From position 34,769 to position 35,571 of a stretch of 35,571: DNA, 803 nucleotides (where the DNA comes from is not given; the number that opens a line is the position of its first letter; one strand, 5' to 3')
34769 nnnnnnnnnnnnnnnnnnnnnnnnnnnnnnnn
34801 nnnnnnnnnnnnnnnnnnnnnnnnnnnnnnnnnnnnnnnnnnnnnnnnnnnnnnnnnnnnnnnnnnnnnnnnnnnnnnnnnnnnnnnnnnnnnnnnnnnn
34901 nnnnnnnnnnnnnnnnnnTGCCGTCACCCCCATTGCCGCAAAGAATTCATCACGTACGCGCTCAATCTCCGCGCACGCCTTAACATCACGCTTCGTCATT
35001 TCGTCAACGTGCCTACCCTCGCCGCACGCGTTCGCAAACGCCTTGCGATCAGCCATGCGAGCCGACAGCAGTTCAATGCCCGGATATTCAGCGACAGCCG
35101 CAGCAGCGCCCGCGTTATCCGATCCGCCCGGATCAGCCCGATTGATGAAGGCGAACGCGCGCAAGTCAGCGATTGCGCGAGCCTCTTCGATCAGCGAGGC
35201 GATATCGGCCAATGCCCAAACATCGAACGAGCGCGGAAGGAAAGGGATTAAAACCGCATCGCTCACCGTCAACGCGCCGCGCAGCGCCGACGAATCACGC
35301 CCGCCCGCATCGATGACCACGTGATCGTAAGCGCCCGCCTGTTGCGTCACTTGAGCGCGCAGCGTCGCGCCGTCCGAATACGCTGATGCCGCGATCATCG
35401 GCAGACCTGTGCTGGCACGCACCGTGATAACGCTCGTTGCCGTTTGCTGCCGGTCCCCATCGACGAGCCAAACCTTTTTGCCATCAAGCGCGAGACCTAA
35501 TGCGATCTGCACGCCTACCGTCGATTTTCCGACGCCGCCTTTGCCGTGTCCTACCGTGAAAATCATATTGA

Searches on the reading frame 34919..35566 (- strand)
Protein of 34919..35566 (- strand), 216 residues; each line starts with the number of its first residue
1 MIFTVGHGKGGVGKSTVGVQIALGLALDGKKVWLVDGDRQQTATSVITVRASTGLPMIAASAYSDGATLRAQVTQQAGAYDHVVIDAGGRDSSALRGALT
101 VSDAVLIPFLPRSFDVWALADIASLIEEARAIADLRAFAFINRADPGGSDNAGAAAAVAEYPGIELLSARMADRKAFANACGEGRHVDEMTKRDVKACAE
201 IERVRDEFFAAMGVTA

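Call 87: search_dna_similar(query=window:34919-35566:-, collection=plasmids, mode=protein, max_evalue=1e-30, max_rows=12)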
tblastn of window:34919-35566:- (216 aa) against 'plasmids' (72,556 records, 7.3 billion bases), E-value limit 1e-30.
Records with a match: 265; places in all: 275; records where one place covers at least 80% of the query: 261.
Best place of each record, by identity: 60-80% 1; <60% 264.
By first word of the organism name: Pseudomonas 47; Citrobacter 18; Serratia 18; Sphingobium 18; Xanthomonas 16; Zymomonas 14; Yersinia 12; Klebsiella 8; Enterobacter 7; Aeromonas 6; and 47 more.
By predicted mobility (MOB-suite, as given by PLSDB): conjugative 96; mobilizable 85; non-mobilizable 84.
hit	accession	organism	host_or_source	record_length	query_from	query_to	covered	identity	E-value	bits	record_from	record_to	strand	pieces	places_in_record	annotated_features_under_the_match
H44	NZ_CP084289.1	Caballeronia zhejiangensis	Anasa tristis,Cell culture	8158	20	212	89%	61.1%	2e-68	233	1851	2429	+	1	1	AAA family ATPase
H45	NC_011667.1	Thauera aminoaromatica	-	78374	20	209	88%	56.7%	5e-51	183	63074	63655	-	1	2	AAA family ATPase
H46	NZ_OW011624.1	Thauera humireducens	-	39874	20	209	88%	56.2%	8e-54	191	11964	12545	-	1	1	AAA family ATPase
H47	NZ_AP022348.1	Fluviibacter phosphoraccumulans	-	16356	20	212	89%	54.9%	2e-58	204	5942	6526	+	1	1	AAA family ATPase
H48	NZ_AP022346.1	Fluviibacter phosphoraccumulans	-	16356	20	212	89%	54.9%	2e-58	204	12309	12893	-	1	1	AAA family ATPase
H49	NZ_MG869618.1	Polaromonas sp. E5S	Ecology Glacier, King George Island, ...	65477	20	209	88%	55.7%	1e-52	188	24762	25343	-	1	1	AAA family ATPase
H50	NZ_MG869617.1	Polaromonas sp. E3S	Ecology Glacier, King George Island, ...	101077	20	209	88%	55.7%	2e-52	187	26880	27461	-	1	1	AAA family ATPase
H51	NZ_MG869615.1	Polaromonas sp. E10S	Ecology Glacier, King George Island, ...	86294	20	209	88%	55.7%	3e-52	187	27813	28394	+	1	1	AAA family ATPase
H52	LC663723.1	uncultured bacterium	-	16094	20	209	88%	55.7%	2e-51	185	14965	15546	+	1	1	AAA family ATPase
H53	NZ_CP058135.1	Klebsiella quasipneumoniae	culture,Wastewater influent sample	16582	20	209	88%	55.7%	2e-51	185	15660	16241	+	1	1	AAA family ATPase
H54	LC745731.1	Escherichia coli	-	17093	20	209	88%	55.7%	2e-51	185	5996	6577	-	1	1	parA: chromosome partitioning protein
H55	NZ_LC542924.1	Klebsiella pneumoniae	-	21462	20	209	88%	55.7%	2e-51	185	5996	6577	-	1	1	AAA family ATPase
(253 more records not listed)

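Call 93: search_protein_families(library=pfam, proteins=[window:34919-35566:-], max_evalue=0.001)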
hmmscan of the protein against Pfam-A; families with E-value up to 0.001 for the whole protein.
window:34919-35566:- (216 aa): 5 families
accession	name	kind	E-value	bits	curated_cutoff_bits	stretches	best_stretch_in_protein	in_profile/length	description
PF13614.12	AAA_31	-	7.1e-17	62.3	27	2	3-50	4-51/177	AAA domain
PF09140.17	MipZ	-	5.9e-11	42.6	20.7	1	4-115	4-135/262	ATPase MipZ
PF01656.29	CbiA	-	1.9e-09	37.9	25.4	1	5-185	3-123/125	CobQ/CobB/MinD/ParA nucleotide binding domain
PF10609.15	ParA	-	1.8e-07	31.3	27.1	1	3-38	6-41/246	NUBPL iron-transfer P-loop NTPase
PF00142.24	Fer4_NifH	-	5.8e-05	23.1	25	1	7-48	6-47/271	4Fe-4S iron sulfur cluster binding proteins, NifH/frxC family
